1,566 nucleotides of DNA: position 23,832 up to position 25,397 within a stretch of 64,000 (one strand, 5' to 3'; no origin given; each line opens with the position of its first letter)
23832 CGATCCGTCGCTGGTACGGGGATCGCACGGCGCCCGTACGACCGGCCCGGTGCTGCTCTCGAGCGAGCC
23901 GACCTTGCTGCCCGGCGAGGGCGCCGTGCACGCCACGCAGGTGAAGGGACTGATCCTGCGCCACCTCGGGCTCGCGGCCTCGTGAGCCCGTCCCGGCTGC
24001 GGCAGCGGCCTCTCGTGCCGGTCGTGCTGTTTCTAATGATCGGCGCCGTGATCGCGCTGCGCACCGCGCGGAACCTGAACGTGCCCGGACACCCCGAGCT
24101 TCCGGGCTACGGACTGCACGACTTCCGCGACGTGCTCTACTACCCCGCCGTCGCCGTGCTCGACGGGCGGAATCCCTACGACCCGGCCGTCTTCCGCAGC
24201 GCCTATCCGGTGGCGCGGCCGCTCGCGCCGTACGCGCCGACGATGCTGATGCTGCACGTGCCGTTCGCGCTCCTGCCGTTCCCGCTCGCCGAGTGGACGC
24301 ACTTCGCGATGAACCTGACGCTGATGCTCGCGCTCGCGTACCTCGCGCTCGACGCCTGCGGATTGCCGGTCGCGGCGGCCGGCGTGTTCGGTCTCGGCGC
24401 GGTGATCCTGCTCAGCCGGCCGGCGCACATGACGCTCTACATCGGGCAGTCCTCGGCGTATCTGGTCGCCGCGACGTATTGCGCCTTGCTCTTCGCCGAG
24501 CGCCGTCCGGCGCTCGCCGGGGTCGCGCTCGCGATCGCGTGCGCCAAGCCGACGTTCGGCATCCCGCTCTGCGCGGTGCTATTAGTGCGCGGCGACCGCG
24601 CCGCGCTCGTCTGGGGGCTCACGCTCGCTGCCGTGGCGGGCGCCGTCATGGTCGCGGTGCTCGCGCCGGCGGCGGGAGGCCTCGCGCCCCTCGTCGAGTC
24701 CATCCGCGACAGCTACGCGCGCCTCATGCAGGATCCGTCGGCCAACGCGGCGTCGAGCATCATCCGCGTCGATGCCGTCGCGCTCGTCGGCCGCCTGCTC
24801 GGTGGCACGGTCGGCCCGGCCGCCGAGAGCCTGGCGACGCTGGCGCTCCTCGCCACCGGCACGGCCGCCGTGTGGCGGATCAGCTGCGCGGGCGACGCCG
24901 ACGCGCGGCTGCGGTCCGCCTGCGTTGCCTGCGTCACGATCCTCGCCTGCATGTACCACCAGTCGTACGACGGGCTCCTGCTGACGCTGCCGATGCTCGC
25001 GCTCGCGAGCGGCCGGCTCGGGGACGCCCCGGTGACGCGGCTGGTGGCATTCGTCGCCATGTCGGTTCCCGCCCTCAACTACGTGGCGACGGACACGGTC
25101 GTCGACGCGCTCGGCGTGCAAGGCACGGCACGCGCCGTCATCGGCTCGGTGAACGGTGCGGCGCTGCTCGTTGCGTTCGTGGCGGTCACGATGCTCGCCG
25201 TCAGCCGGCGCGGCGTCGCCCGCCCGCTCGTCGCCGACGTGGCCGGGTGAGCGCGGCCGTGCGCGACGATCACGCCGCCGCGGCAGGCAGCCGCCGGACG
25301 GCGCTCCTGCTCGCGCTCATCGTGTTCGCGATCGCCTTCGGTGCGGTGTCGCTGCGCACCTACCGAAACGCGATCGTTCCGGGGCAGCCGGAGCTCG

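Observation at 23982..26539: Tandem paralogous GT87/DUF2029-like polytopic membrane proteins translationally coupled to eboF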

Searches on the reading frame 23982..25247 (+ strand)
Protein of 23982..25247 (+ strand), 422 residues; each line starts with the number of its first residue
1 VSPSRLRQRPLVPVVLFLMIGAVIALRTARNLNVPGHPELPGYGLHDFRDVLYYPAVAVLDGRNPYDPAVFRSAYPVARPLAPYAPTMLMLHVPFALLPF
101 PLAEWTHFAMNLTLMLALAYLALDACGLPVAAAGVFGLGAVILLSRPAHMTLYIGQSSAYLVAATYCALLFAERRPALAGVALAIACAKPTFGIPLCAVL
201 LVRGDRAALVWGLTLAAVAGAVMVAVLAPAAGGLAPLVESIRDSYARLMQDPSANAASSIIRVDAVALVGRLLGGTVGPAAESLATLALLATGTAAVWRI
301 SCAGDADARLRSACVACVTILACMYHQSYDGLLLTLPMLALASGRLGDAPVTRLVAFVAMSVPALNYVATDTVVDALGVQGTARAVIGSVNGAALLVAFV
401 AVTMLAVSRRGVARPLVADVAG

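Call 8: search_protein_families(library=pfam, proteins=[window:23982-25247:+], max_evalue=1)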
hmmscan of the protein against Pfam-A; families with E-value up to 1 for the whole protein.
window:23982-25247:+ (422 aa): 1 family
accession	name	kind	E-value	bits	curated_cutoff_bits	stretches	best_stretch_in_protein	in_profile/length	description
PF09594.16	GT87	-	3.2e-19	70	25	1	84-321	3-234/237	Glycosyltransferase family 87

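Call 9: search_protein_families(library=ncbifam, proteins=[window:23982-25247:+], max_evalue=1)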
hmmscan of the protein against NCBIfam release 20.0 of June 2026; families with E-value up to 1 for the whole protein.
window:23982-25247:+ (422 aa): 0 families

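Call 19: find_homologous_proteins(query=window:23982-25247:+, max_evalue=0.00001)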
Query window:23982-25247:+ (422 aa): 29 proteins with E <= 0.00001 among 8000 candidates.
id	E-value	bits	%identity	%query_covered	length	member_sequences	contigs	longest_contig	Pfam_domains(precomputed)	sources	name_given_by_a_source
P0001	2.4e-247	839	100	96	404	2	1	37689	PF09594.17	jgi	jgi:hypothetical protein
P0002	4.4e-218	742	85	97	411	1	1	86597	PF09594.17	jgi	jgi:hypothetical protein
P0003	1.5e-197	675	79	97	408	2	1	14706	PF09594.17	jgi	-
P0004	7.2e-190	649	76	97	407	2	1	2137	PF09594.17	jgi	jgi:hypothetical protein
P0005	7.2e-178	610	69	99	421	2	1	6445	PF09594.17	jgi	-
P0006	4.1e-177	607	73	98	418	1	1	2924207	PF09594.17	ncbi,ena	-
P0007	2.2e-144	500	63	90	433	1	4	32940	PF09594.17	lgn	-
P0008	1.2e-140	487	60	98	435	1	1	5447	PF09594.17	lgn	-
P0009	9.9e-127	442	58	92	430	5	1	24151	PF09594.17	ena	-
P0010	7.4e-124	432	57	92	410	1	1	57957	PF09594.17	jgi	jgi:hypothetical protein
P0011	2.0e-117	411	78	65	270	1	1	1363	PF09594.17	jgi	-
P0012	1.8e-111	391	52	89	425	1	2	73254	PF09594.17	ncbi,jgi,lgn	jgi:hypothetical protein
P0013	8.8e-110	386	51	92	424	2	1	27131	PF09594.17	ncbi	-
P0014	9.6e-95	336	47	93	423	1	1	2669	PF09594.17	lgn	-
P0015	4.7e-86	308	45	96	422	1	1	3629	PF09594.17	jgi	jgi:hypothetical protein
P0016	1.6e-82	296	43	91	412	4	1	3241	PF09594.17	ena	-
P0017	1.6e-81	293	43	96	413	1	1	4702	PF09594.17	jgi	jgi:hypothetical protein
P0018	1.0e-79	287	42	96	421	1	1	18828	PF09594.17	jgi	jgi:glycosyl transferase family 87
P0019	3.4e-79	285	42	93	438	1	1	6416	PF09594.17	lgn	-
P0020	1.2e-78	283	44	91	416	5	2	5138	PF09594.17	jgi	-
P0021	2.9e-77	279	43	91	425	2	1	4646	PF09594.17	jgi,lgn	jgi:hypothetical protein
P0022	1.9e-73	266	42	92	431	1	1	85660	PF09594.17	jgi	jgi:Glycosyltransferase family 87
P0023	2.5e-72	262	42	94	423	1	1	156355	PF09594.17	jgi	jgi:Glycosyltransferase family 87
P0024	8.0e-72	261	42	91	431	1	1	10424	PF09594.17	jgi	jgi:hypothetical protein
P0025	3.3e-71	259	39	90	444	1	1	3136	PF09594.17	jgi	-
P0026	1.1e-66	244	51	64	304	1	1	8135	PF09594.17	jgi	jgi:hypothetical protein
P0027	3.9e-64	235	40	87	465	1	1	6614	PF09594.17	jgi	jgi:hypothetical protein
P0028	5.3e-59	219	39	92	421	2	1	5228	PF09594.17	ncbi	-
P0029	1.9e-49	187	37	85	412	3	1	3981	PF09594.17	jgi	jgi:hypothetical protein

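Call 20: find_encoding_contigs(protein=P0006, flank=10000, max_places=2)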
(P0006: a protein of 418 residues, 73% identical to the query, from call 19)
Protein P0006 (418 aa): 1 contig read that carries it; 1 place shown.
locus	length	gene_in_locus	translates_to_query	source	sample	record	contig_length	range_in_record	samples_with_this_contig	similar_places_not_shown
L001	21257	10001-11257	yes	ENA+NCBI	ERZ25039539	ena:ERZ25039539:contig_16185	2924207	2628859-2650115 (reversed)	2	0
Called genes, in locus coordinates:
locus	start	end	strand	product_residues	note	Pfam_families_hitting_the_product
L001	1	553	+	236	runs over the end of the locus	-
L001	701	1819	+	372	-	PF00501:AMP-binding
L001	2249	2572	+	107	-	PF00884:Sulfatase, PF01663:Phosphodiest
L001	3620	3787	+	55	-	-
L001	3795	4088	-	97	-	PF12806:Acyl-CoA_dh_C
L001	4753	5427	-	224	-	PF02771:Acyl-CoA_dh_N, PF02770:Acyl-CoA_dh_M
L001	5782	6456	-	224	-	PF00378:ECH_1, PF16113:ECH_2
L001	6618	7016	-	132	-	PF13185:GAF_2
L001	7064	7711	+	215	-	PF28008:EboA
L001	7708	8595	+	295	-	PF01026:TatD_DNase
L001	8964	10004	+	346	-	PF01663:Phosphodiest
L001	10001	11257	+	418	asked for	PF09594:GT87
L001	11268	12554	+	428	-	PF09594:GT87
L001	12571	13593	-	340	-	PF13469:Sulfotransfer_3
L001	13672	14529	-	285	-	PF01040:UbiA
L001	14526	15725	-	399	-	PF01261:AP_endonuc_2 (weak)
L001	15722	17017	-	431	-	PF01761:DHQ_synthase, PF24621:DHQS_C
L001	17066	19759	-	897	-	PF00535:Glycos_transf_2 (weak), PF13632:Glyco_trans_2_3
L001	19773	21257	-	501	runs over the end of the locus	PF04349:MdoG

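Call 21: find_encoding_contigs(protein=P0012, flank=10000, max_places=2)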
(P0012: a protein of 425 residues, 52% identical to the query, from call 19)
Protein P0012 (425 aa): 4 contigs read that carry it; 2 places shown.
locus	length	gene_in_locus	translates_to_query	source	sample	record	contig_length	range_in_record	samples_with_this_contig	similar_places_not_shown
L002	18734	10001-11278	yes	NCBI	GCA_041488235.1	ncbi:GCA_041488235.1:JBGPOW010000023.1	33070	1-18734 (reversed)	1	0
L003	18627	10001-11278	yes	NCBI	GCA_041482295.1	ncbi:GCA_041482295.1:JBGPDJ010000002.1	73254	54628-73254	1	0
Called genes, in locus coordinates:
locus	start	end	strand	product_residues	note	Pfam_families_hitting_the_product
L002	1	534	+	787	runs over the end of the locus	-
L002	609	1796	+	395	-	PF01757:Acyl_transf_3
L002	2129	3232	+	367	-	PF13472:Lipase_GDSL_2 (weak)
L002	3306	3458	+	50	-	PF19451:DUF5989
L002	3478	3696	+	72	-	-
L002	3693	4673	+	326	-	PF00535:Glycos_transf_2, PF13641:Glyco_tranf_2_3, PF13632:Glyco_trans_2_3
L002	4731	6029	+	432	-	PF13480:Acetyltransf_6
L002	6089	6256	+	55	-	PF19451:DUF5989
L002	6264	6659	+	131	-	PF19588:SxtJ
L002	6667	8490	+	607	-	PF02543:Carbam_trans_N, PF16861:Carbam_trans_C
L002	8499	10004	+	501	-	PF13231:PMT_2 (weak)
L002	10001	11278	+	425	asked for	PF09594:GT87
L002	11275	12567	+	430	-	PF09594:GT87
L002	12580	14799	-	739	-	-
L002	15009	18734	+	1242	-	?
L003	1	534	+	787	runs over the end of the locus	-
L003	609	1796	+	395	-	PF01757:Acyl_transf_3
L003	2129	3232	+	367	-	PF13472:Lipase_GDSL_2 (weak)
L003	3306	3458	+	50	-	PF19451:DUF5989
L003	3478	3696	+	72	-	-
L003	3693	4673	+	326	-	PF00535:Glycos_transf_2, PF13641:Glyco_tranf_2_3, PF13632:Glyco_trans_2_3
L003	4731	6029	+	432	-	PF13480:Acetyltransf_6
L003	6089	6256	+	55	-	PF19451:DUF5989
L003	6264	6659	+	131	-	PF19588:SxtJ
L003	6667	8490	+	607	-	PF02543:Carbam_trans_N, PF16861:Carbam_trans_C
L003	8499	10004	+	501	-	PF13231:PMT_2 (weak)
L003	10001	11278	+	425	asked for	PF09594:GT87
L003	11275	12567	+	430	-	PF09594:GT87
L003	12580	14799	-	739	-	-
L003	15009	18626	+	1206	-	?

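Call 22: find_encoding_contigs(protein=P0023, flank=10000, max_places=2)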
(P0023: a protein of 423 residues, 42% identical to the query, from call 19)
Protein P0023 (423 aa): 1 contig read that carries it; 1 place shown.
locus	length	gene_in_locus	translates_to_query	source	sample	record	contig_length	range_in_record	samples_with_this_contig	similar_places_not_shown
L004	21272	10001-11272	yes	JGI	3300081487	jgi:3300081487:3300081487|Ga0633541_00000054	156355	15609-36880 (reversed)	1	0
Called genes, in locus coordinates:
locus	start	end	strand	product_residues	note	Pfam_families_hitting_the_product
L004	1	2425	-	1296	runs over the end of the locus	PF11721:Malectin, PF11617:Cu-binding_MopE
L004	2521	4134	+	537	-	PF00884:Sulfatase (faint), PF01663:Phosphodiest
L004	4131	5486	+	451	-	PF01522:Polysacc_deac_1, PF14534:DUF4440, PF12680:SnoaL_2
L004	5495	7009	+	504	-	PF02366:PMT (weak), PF13231:PMT_2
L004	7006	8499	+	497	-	PF13231:PMT_2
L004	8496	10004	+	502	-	PF13231:PMT_2 (weak)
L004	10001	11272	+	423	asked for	PF09594:GT87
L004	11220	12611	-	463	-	PF01266:DAO (weak), PF01593:Amino_oxidase, PF13450:NAD_binding_8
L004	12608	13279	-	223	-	PF25084:LbH_EIF2B, PF25087:GMPPB_C (faint), PF14602:Hexapep_2 (faint), PF00132:Hexapep (weak)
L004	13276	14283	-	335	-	PF01118:Semialdhyde_dh (weak), PF01408:GFO_IDH_MocA, PF22725:GFO_IDH_MocA_C3, PF02894:GFO_IDH_MocA_C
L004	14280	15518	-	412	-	PF01041:DegT_DnrJ_EryC1, PF01053:Cys_Met_Meta_PP (weak), PF01212:Beta_elim_lyase (weak)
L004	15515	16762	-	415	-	PF02350:Epimerase_2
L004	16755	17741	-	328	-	PF01522:Polysacc_deac_1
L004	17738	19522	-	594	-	PF01522:Polysacc_deac_1, PF11959:DUF3473, PF00535:Glycos_transf_2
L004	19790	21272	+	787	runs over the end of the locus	-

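Call 23: find_encoding_contigs(protein=P0007, flank=10000, max_places=1)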
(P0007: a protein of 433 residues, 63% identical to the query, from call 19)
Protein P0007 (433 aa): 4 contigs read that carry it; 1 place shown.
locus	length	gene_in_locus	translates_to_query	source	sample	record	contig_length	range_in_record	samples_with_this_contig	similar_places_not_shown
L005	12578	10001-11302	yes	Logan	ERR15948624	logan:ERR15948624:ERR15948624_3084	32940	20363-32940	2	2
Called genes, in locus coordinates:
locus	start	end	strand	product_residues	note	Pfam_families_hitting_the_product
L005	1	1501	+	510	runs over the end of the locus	PF01943:Polysacc_synt (weak)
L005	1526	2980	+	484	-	PF04932:Wzy_C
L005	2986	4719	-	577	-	PF22842:Pel9A-like_beta_helix, PF07602:DUF1565 (faint), PF13229:Beta_helix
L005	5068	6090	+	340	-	PF13524:Glyco_trans_1_2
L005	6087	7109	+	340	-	PF13439:Glyco_transf_4 (faint), PF13579:Glyco_trans_4_4 (weak), PF13692:Glyco_trans_1_4 (weak)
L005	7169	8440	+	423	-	PF09594:GT87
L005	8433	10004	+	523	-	-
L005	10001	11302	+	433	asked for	PF09594:GT87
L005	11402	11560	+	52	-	PF19451:DUF5989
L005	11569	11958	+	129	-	PF19588:SxtJ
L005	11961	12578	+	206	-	?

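Call 24: find_encoding_contigs(protein=P0009, flank=10000, max_places=1)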
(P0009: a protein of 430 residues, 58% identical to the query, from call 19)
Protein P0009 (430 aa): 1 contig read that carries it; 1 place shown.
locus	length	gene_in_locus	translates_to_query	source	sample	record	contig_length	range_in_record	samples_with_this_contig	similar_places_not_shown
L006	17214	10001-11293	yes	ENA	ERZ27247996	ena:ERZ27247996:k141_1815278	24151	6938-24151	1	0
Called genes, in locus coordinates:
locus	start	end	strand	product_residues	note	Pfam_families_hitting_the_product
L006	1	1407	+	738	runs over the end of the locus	PF01408:GFO_IDH_MocA, PF01073:3Beta_HSD, PF01370:Epimerase, PF04321:RmlD_sub_bind (faint), PF05368:NmrA, PF13460:NAD_binding_10, PF16363:GDP_Man_Dehyd, PF07993:NAD_binding_4 (weak)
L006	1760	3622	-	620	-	PF22842:Pel9A-like_beta_helix, PF13229:Beta_helix (faint)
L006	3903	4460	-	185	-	-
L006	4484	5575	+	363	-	PF25182:NonGDSL (faint), PF00657:Lipase_GDSL (weak), PF13472:Lipase_GDSL_2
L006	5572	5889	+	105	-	-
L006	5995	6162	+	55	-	PF19451:DUF5989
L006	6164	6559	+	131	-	PF19588:SxtJ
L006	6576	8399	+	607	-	PF02543:Carbam_trans_N, PF16861:Carbam_trans_C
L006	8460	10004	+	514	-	PF13231:PMT_2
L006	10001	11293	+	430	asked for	PF09594:GT87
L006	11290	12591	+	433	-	PF09594:GT87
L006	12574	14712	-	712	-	PF13231:PMT_2 (weak)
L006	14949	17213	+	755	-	?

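Call 25: find_encoding_contigs(protein=P0010, flank=10000, max_places=1)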
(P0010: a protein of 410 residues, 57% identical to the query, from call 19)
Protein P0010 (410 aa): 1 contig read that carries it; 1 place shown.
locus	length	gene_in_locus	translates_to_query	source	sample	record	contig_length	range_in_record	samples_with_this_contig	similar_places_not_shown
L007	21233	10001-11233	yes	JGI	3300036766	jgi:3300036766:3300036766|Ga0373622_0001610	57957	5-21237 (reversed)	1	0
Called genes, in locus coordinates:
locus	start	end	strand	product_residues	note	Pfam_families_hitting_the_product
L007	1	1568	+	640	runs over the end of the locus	PF22842:Pel9A-like_beta_helix (weak), PF13229:Beta_helix (faint)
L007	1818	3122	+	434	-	PF13439:Glyco_transf_4 (weak), PF20706:GT4-conflict, PF00534:Glycos_transf_1, PF13692:Glyco_trans_1_4, PF13524:Glyco_trans_1_2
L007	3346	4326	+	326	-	PF00535:Glycos_transf_2, PF10111:Glyco_tranf_2_2 (weak), PF13641:Glyco_tranf_2_3, PF13632:Glyco_trans_2_3, PF02709:Glyco_transf_7C (weak)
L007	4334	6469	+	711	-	PF01408:GFO_IDH_MocA, PF03807:F420_oxidored (faint), PF01073:3Beta_HSD, PF01370:Epimerase, PF05368:NmrA, PF13460:NAD_binding_10, PF16363:GDP_Man_Dehyd (weak), PF07993:NAD_binding_4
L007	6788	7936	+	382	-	PF01757:Acyl_transf_3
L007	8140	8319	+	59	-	-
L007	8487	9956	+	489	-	-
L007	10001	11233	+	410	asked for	PF09594:GT87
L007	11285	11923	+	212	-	PF09594:GT87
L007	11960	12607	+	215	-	-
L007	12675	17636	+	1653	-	PF07995:GSDH, PF18911:PKD_4, PF00801:PKD, PF22352:K319L-like_PKD (weak), PF13948:DUF4215 (faint), PF00754:F5_F8_type_C (faint)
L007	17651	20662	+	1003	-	PF07995:GSDH, PF00801:PKD, PF18911:PKD_4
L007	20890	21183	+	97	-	-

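Call 26: find_encoding_contigs(protein=P0013, flank=10000, max_places=1)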
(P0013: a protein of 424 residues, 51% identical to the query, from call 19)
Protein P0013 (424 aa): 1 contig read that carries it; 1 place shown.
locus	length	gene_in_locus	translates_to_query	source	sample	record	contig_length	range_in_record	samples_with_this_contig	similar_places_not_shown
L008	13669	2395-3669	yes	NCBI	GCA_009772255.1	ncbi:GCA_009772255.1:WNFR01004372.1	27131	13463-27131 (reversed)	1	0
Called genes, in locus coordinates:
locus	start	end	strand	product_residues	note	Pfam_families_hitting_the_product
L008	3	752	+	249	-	?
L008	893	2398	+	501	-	PF13231:PMT_2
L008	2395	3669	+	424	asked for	PF09594:GT87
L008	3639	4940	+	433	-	PF09594:GT87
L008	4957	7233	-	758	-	PF13231:PMT_2 (weak)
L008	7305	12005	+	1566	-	PF07995:GSDH, PF00801:PKD, PF18911:PKD_4, PF22352:K319L-like_PKD (weak), PF13948:DUF4215 (faint), PF00754:F5_F8_type_C (faint), PF21992:DUF6927 (faint), PF22633:F5_F8_type_C_2 (faint)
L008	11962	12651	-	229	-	-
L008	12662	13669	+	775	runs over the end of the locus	PF18911:PKD_4, PF00801:PKD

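Call 31: find_related_loci(query=A1, collection=genome_contigs, flank=10000)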
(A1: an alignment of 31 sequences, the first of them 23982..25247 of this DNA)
Query A1 (422 aa) in genome_contigs; peptide patterns used: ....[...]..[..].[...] (x = any residue, [..] = any of these).
90 stretches matched a pattern; 85 encode a relative of the query (tblastn E <= 1e-3); the best 80 are kept; 78 distinct loci.
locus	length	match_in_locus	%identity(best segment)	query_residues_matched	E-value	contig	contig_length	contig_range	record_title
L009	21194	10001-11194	74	8-407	1e-160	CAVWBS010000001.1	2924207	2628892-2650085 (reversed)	MAG: uncultured delta proteobacterium isolate MFD05442.bin.2.52 genome assembly, contig: contig_16185, whole genome shot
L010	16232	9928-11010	55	26-380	2e-111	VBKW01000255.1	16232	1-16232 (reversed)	MAG: Deltaproteobacteria bacterium isolate DP_19 14_0903_13_30cm_scaffold_3538306, whole genome shotgun sequence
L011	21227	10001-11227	43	17-417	3e-82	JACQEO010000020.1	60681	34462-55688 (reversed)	MAG: Deltaproteobacteria bacterium isolate NC_groundwater_1023_Pr1_S-0.65um_68_39 Montesol18_Sp65_coassembly_scaffold_29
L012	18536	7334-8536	43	14-409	8e-82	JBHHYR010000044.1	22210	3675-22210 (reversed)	MAG: Candidatus Binatia bacterium isolate Maj_2_bin.38 NODE_1087_length_22210_cov_7.024599, whole genome shotgun sequenc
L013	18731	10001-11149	51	4-380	6e-109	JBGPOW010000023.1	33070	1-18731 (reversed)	MAG: Candidatus Binatia bacterium isolate OBJ2_061818_050_29 k141_13063_length_33070_cov_23.9321, whole genome shotgun s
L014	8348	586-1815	39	3-407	5e-72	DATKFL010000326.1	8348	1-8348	MAG TPA_asm: Dongiaceae bacterium isolate SMAG_U14524 k141_6321559, whole genome shotgun sequence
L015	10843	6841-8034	38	12-406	3e-74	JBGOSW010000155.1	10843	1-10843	MAG: Candidatus Binatia bacterium isolate OBJ_0618_7090110_177 k141_3828560_length_10843_cov_78.9076, whole genome shotg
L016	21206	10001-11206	43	7-409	2e-66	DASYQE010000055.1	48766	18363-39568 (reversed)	MAG TPA_asm: Candidatus Polarisedimenticolia bacterium isolate SMAG_U4477 k141_2422636, whole genome shotgun sequence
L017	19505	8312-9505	40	6-401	3e-65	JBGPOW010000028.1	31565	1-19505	MAG: Candidatus Binatia bacterium isolate OBJ2_061818_050_29 k141_716003_length_31565_cov_22.9194, whole genome shotgun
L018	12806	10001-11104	41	19-381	8e-65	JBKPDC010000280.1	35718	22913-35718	MAG: Thermodesulfobacteriota bacterium isolate GB_EKS_MAG_00034 GB_EKS_000000207815, whole genome shotgun sequence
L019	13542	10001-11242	33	17-419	3e-64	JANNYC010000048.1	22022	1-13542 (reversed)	MAG: Planctomycetota bacterium isolate VAR_34_concoct_85_sub VAR_34_k141_1702591, whole genome shotgun sequence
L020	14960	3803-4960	41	31-397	5e-63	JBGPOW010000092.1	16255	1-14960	MAG: Candidatus Binatia bacterium isolate OBJ2_061818_050_29 k141_2638325_length_16255_cov_22.3719, whole genome shotgun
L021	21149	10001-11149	41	22-399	1e-62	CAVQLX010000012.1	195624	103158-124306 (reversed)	MAG: uncultured delta proteobacterium isolate MFD03975.bin.1.282 genome assembly, contig: contig_52423, whole genome sho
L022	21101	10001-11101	43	24-391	8e-62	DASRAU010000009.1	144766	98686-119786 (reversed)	MAG TPA_asm: Verrucomicrobiia bacterium isolate SMAG_U11126 k141_2402075, whole genome shotgun sequence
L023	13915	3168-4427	37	1-410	2e-60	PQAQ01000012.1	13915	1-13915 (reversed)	MAG: Candidatus Methylomirabilota bacterium isolate FeB_30 contig_45304, whole genome shotgun sequence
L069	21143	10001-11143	34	24-399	2e-40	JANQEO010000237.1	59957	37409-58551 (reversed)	MAG: Candidatus Binatia bacterium isolate PL23a_bin.3 k99_2216896, whole genome shotgun sequence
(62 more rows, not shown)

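Call 32: search_solved_structures(query=A1, max_evalue=1, show_alignments=2)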
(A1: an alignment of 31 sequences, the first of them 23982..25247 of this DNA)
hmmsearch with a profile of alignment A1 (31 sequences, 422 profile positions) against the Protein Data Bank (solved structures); distinct sequences matched with E-value up to 1: 0.
